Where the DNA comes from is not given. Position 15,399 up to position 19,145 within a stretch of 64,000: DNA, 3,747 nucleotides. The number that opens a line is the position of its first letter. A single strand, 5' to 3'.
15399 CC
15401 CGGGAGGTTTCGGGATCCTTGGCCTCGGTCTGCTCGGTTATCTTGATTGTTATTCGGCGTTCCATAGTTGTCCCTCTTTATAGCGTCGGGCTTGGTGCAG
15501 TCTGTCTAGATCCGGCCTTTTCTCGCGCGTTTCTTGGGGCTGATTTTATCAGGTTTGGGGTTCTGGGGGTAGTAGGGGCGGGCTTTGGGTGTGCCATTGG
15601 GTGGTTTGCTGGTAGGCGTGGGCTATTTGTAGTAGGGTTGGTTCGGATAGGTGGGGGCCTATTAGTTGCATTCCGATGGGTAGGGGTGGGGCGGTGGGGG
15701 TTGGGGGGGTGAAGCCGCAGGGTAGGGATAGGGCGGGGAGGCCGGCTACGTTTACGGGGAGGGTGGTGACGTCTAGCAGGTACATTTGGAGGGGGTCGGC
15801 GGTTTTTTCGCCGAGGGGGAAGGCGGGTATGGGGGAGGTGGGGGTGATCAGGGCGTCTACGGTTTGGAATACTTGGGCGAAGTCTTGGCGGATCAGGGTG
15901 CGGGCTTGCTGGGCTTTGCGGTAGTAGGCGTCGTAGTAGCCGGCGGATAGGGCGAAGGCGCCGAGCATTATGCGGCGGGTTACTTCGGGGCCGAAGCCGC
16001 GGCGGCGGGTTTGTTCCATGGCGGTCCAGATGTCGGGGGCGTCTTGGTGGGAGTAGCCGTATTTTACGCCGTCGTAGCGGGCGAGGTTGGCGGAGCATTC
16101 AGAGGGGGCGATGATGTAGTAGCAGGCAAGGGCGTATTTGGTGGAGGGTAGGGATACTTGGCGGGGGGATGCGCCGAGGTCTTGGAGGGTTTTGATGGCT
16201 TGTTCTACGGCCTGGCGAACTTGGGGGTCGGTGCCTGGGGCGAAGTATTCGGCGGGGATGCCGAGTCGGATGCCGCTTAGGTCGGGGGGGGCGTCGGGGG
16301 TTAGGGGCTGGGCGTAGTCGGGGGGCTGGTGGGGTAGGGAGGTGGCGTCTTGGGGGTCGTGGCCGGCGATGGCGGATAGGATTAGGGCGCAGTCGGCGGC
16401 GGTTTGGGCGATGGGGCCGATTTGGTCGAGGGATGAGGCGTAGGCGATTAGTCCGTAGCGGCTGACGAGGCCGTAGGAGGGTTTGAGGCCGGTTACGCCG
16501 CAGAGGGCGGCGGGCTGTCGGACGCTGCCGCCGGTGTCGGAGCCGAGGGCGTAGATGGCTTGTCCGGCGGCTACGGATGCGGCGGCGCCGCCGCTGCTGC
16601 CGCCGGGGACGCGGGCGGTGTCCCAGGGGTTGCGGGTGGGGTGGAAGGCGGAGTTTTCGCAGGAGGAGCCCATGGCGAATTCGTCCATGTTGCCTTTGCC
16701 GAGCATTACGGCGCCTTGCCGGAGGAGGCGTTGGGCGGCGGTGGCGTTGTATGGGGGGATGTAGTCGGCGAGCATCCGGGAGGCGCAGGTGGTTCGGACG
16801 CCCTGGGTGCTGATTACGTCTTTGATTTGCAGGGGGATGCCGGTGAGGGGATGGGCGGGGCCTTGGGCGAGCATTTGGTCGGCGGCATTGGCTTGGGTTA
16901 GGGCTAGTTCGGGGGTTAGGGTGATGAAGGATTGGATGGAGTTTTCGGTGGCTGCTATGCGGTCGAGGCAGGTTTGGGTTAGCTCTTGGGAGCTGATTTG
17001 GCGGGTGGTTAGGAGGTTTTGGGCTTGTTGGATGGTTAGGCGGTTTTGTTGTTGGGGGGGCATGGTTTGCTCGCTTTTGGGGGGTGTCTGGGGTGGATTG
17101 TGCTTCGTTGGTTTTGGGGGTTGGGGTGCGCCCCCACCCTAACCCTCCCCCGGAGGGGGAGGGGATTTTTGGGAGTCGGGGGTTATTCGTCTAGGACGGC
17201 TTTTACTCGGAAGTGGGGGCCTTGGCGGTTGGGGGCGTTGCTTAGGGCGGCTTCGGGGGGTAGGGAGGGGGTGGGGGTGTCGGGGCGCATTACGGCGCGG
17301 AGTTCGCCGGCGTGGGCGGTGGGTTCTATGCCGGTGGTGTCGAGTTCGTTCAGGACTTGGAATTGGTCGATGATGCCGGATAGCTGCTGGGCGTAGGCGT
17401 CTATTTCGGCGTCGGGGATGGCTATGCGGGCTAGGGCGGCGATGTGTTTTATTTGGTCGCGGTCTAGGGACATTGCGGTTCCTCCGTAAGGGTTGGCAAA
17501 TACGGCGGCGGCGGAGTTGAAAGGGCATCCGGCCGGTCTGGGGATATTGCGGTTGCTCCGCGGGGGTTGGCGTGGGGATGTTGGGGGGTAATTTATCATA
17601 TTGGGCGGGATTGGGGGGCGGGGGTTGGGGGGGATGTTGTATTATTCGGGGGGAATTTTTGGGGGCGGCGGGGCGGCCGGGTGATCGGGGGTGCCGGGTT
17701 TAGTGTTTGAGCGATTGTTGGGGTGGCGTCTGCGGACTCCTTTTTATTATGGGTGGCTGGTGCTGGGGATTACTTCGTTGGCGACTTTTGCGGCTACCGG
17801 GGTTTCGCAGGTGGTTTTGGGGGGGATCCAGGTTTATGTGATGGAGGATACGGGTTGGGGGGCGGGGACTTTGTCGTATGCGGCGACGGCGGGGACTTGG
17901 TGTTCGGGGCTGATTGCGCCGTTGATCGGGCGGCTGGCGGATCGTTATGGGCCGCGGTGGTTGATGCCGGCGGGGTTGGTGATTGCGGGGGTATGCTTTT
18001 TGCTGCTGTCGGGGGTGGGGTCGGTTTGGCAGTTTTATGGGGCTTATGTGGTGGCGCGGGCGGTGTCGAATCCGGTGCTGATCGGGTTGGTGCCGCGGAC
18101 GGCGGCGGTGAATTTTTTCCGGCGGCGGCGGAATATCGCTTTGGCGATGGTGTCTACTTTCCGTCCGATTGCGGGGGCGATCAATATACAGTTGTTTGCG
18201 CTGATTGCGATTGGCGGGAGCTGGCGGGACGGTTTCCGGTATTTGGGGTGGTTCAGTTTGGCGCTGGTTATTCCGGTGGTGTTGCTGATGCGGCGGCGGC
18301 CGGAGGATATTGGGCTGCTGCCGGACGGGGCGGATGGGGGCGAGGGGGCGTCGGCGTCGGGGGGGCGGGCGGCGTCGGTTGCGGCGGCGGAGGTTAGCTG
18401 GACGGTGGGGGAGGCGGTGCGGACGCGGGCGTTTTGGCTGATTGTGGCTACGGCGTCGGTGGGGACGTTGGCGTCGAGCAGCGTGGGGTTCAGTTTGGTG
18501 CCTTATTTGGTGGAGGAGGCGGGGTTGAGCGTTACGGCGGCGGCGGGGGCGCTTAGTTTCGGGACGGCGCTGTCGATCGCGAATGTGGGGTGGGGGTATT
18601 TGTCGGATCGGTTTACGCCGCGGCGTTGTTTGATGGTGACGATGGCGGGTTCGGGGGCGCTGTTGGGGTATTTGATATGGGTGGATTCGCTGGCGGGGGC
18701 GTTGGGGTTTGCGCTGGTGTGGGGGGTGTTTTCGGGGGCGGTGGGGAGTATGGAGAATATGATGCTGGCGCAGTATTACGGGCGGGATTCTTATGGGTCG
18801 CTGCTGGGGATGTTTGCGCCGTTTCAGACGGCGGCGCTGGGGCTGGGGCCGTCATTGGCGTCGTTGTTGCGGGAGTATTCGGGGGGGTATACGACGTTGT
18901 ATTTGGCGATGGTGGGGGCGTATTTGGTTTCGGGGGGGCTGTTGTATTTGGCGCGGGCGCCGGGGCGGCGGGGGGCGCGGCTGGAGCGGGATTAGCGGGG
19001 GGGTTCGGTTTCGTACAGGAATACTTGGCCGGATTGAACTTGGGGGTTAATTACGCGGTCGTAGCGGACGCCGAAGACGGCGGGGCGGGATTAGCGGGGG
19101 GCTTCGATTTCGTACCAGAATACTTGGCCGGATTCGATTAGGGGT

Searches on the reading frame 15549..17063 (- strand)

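Call 76: search_protein_families(library=pfam, proteins=[window:15549-17063:-], max_evalue=0.00001)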
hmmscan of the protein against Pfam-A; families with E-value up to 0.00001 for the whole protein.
window:15549-17063:- (504 aa): 1 family
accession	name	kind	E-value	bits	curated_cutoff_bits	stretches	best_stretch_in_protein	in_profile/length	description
PF01425.27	Amidase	-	2.7e-155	518.2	27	1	27-478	1-445/445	Amidase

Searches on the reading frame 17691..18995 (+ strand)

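Call 76: search_protein_families(library=pfam, proteins=[window:17691-18995:+], max_evalue=0.00001)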
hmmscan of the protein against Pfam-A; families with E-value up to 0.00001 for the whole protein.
window:17691-18995:+ (434 aa): 1 family
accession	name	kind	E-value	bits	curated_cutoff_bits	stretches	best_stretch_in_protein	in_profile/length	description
PF07690.21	MFS_1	-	8.4e-31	107.6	33.4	2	29-296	2-252/347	Major Facilitator Superfamily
